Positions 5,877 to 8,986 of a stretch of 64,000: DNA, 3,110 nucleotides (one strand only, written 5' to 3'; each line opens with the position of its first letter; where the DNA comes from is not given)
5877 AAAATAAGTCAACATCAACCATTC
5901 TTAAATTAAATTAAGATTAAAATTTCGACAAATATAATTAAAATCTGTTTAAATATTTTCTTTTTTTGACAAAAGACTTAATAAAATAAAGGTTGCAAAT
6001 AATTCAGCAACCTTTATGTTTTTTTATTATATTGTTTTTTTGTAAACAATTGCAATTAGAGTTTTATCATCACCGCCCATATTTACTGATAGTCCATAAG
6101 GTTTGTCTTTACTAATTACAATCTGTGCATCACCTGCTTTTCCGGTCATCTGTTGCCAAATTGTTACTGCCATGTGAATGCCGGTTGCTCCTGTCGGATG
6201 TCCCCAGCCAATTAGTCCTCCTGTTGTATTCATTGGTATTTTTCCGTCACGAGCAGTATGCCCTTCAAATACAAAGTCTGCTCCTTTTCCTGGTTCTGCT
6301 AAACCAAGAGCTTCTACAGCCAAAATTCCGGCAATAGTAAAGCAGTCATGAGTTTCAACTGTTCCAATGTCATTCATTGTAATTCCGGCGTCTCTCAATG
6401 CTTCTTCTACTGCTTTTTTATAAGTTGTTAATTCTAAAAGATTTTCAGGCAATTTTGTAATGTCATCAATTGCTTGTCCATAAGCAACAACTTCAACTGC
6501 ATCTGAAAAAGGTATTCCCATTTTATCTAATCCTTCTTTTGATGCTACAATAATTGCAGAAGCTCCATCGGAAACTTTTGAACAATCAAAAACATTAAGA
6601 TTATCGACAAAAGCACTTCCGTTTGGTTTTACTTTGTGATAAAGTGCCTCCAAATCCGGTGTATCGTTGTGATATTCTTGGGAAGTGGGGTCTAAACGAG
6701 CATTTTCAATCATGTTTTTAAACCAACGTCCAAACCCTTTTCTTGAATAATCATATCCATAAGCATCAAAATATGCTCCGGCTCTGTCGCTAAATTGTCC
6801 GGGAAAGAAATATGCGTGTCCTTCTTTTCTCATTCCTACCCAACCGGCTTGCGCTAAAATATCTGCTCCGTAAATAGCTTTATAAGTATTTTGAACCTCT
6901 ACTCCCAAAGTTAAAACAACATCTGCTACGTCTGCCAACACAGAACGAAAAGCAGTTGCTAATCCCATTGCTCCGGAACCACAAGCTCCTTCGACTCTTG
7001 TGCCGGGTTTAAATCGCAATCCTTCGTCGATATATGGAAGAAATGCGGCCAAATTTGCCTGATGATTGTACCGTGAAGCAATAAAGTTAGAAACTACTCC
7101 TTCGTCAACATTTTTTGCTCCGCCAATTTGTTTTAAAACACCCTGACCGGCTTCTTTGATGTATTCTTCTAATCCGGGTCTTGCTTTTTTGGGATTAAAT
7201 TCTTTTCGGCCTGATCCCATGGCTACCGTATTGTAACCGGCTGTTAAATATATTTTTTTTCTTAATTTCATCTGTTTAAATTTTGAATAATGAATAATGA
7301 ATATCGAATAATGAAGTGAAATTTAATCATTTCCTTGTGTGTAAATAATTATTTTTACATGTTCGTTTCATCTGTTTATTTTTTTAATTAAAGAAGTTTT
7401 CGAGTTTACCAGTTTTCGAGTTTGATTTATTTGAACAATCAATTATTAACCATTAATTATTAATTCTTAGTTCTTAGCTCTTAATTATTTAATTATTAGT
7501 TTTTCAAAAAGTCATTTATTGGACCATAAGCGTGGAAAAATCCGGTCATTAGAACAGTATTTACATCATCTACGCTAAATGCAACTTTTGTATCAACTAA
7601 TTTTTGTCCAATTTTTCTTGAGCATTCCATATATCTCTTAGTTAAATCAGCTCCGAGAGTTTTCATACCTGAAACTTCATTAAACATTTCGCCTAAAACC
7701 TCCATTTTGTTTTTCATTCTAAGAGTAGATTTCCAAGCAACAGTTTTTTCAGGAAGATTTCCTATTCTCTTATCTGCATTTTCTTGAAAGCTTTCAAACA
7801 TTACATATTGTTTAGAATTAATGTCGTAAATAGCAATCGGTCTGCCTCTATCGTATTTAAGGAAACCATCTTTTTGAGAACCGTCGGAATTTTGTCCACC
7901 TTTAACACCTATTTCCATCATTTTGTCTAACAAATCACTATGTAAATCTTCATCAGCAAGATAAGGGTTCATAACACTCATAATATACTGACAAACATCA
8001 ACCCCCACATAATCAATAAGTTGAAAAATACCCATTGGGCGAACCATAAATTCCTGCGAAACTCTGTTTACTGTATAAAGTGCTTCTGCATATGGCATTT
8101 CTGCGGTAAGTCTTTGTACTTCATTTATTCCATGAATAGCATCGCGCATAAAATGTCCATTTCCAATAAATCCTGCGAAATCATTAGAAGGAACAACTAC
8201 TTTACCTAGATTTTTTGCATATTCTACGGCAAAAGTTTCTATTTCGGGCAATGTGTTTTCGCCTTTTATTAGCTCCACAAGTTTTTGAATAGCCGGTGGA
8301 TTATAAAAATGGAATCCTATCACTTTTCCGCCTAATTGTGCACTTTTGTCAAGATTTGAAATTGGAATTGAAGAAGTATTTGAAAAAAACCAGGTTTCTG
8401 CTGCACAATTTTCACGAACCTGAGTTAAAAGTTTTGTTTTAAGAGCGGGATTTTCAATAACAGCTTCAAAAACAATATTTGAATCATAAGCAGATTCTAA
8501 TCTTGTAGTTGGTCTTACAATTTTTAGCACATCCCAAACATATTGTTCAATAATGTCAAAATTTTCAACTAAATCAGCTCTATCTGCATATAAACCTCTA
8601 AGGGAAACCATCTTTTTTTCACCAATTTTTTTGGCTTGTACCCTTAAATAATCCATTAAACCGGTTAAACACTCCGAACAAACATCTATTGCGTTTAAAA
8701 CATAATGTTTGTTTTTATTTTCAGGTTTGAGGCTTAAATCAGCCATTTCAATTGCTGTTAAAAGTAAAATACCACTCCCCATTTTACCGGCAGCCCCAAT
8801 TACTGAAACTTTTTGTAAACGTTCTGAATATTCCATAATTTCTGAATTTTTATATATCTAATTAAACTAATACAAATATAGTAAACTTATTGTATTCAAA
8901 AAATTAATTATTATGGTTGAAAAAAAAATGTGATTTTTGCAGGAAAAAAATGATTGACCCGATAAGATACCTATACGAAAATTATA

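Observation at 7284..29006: Family of phase-locked 7-9-nt tandem-repeat mosaics that occupy whole intergenic spacers and share a GTT..C.A word family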

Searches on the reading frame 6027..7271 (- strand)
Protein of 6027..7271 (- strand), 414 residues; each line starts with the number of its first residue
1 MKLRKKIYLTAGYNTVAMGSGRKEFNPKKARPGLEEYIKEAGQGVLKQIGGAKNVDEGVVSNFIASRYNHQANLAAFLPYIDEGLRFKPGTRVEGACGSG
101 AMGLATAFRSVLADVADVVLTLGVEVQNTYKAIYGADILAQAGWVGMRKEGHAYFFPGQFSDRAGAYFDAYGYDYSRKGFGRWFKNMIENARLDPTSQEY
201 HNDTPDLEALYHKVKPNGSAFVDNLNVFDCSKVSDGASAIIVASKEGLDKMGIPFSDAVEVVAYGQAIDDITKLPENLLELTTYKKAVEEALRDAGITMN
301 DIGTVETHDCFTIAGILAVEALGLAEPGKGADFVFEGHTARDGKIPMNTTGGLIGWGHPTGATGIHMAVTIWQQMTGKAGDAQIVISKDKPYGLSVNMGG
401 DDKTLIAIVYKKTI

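Call 11: search_protein_families(library=pfam, proteins=[window:6027-7271:-])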
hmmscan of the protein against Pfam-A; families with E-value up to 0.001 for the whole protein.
window:6027-7271:- (414 aa): 3 families
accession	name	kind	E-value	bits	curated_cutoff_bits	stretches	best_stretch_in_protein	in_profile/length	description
PF22691.2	Thiolase_C_1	-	1.9e-30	106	28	1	277-401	14-133/144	Thiolase C-terminal domain-like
PF02803.24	Thiolase_C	-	1.2e-10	41.5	27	1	285-381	25-103/123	Thiolase, C-terminal domain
PF00108.29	Thiolase_N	-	6.3e-08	32.7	26.4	1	37-126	26-114/260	Thiolase, N-terminal domain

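Call 30: find_encoding_contigs(protein=window:6027-7271:-, flank=10000, max_places=10)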
Protein window:6027-7271:- (414 aa): no gene with exactly this product is on record in the collection.

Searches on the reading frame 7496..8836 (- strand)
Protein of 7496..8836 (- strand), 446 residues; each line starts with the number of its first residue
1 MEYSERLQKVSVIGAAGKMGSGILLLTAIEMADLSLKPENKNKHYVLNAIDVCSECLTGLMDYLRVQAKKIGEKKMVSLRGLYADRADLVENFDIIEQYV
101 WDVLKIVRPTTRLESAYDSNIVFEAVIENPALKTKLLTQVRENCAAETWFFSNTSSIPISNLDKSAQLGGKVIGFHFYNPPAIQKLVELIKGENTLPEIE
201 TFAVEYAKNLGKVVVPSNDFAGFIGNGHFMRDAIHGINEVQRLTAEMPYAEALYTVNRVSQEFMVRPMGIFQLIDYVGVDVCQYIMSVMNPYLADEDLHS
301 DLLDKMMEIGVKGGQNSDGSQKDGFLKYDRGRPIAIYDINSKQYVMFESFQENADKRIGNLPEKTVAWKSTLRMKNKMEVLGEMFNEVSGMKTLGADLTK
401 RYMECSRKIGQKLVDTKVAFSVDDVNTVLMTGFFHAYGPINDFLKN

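Call 11: search_protein_families(library=pfam, proteins=[window:7496-8836:-])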
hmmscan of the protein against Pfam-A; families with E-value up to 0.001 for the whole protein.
window:7496-8836:- (446 aa): 2 families
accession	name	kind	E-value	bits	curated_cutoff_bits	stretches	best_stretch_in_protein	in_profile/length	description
PF02737.24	3HCDH_N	-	1.1e-33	117.1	22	1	9-219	1-179/180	3-hydroxyacyl-CoA dehydrogenase, NAD binding domain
PF00725.27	3HCDH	-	1.4e-08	35.6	22.1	1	257-319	30-93/97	3-hydroxyacyl-CoA dehydrogenase, C-terminal domain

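Call 31: find_homologous_proteins(query=window:7496-8836:-, max_evalue=1e-50)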
Query window:7496-8836:- (446 aa): 4807 proteins with E <= 1e-50 among 8000 candidates; the best 120 are listed.
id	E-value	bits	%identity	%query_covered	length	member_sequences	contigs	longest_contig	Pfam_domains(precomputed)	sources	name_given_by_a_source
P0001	1.6e-248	842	81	100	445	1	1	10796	PF00725.28,PF02737.25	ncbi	-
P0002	5.5e-237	804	78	100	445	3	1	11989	PF00725.28,PF02737.25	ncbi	-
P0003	1.7e-236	803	79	100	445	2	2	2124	PF00725.28,PF02737.25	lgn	-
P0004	6.6e-233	791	79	100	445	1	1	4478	PF00725.28,PF02737.25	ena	-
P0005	2.8e-232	789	76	100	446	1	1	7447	PF00725.28,PF02737.25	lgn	-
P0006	1.1e-229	780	76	100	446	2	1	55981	PF00725.28,PF02737.25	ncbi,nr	ncbi:MAG: 3-hydroxyacyl-CoA dehydrogenase family protein [Bacteroidales bacterium]|nr:3-hydroxyacyl-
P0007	9.5e-229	777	76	100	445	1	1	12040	PF00725.28,PF02737.25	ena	-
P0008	1.0e-223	761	73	100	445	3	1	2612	PF00725.28,PF02737.25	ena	-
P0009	7.0e-223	758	75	98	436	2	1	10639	PF00725.28,PF02737.25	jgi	-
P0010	9.7e-222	754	73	100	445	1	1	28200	PF00725.28,PF02737.25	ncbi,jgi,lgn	jgi:3-hydroxyacyl-CoA dehydrogenase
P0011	7.9e-219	745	72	100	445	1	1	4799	PF00725.28,PF02737.25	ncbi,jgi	-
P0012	7.9e-217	738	72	100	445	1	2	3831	PF00725.28,PF02737.25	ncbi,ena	-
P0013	3.8e-216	736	71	100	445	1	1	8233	PF00725.28,PF02737.25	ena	-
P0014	8.7e-216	735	71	100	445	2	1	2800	PF00725.28,PF02737.25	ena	-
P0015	1.1e-214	731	71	100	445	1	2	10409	PF00725.28,PF02737.25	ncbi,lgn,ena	-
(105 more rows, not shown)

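Call 32: find_encoding_contigs(protein=P0001, flank=10000, max_places=2)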
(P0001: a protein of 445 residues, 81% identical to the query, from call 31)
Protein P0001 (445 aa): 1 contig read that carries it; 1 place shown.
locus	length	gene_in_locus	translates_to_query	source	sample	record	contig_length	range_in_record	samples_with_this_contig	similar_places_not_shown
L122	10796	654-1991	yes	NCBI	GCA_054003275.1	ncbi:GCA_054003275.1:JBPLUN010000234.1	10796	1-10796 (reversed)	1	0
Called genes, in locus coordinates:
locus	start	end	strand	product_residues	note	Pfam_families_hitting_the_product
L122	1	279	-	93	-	?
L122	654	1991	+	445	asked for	PF02737:3HCDH_N, PF00725:3HCDH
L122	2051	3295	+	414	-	PF00108:Thiolase_N (faint), PF02803:Thiolase_C, PF22691:Thiolase_C_1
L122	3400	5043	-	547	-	PF13231:PMT_2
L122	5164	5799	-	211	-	-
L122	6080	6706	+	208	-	-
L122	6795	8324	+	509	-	PF12773:DZR (faint), PF04280:Tim44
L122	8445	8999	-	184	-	PF02659:Mntp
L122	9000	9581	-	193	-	PF25084:LbH_EIF2B, PF25087:GMPPB_C (faint), PF14602:Hexapep_2 (faint), PF00132:Hexapep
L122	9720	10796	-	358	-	?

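Call 33: find_encoding_contigs(protein=P0002, flank=10000, max_places=2)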
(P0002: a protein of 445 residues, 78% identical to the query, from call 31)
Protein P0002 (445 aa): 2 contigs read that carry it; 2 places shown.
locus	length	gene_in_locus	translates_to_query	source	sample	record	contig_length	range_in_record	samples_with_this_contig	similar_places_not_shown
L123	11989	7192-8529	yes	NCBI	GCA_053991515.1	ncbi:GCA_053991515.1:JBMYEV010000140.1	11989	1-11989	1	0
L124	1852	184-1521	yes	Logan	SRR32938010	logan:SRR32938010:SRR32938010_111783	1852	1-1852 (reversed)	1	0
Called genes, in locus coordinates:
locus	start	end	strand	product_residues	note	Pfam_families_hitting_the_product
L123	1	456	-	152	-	?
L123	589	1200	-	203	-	PF01557:FAA_hydrolase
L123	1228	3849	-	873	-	PF01411:tRNA-synt_2c, PF07973:tRNA_SAD, PF02272:DHHA1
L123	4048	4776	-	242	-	-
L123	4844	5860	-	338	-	PF00710:Asparaginase, PF17763:Asparaginase_C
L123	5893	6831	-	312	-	-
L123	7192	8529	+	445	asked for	PF02737:3HCDH_N, PF00725:3HCDH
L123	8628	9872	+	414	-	PF00108:Thiolase_N (faint), PF02803:Thiolase_C, PF22691:Thiolase_C_1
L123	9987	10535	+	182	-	PF19788:DUF6272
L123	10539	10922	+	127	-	PF09345:SiaC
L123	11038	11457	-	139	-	PF01894:YjbQ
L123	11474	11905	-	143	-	-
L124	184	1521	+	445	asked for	PF02737:3HCDH_N, PF00725:3HCDH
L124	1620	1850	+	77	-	?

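Call 34: find_encoding_contigs(protein=P0006, flank=10000, max_places=2)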
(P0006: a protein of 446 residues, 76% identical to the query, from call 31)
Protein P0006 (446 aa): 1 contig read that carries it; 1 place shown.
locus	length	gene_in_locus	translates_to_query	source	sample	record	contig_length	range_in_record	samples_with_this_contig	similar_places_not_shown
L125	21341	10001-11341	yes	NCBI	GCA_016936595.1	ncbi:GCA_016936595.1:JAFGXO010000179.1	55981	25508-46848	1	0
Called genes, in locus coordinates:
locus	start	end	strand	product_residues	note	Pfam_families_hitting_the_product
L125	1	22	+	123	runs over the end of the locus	PF09345:SiaC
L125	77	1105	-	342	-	-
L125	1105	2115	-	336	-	PF01145:Band_7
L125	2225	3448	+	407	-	PF00657:Lipase_GDSL (weak), PF13472:Lipase_GDSL_2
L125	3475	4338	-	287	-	PF13369:Transglut_core2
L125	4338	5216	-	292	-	PF01048:PNP_UDP_1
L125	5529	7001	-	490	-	PF00587:tRNA-synt_2b, PF03129:HGTP_anticodon, PF09180:ProRS-C_1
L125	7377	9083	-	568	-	PF01637:ATPase_2 (weak), PF03266:NTPase_1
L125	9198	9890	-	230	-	PF04016:DUF364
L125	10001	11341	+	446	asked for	PF02737:3HCDH_N, PF00725:3HCDH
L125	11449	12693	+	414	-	PF00108:Thiolase_N (faint), PF02803:Thiolase_C, PF22691:Thiolase_C_1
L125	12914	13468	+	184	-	PF19788:DUF6272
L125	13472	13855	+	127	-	PF09345:SiaC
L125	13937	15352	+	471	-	PF20966:MASE6 (weak), PF07228:SpoIIE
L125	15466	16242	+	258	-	PF01048:PNP_UDP_1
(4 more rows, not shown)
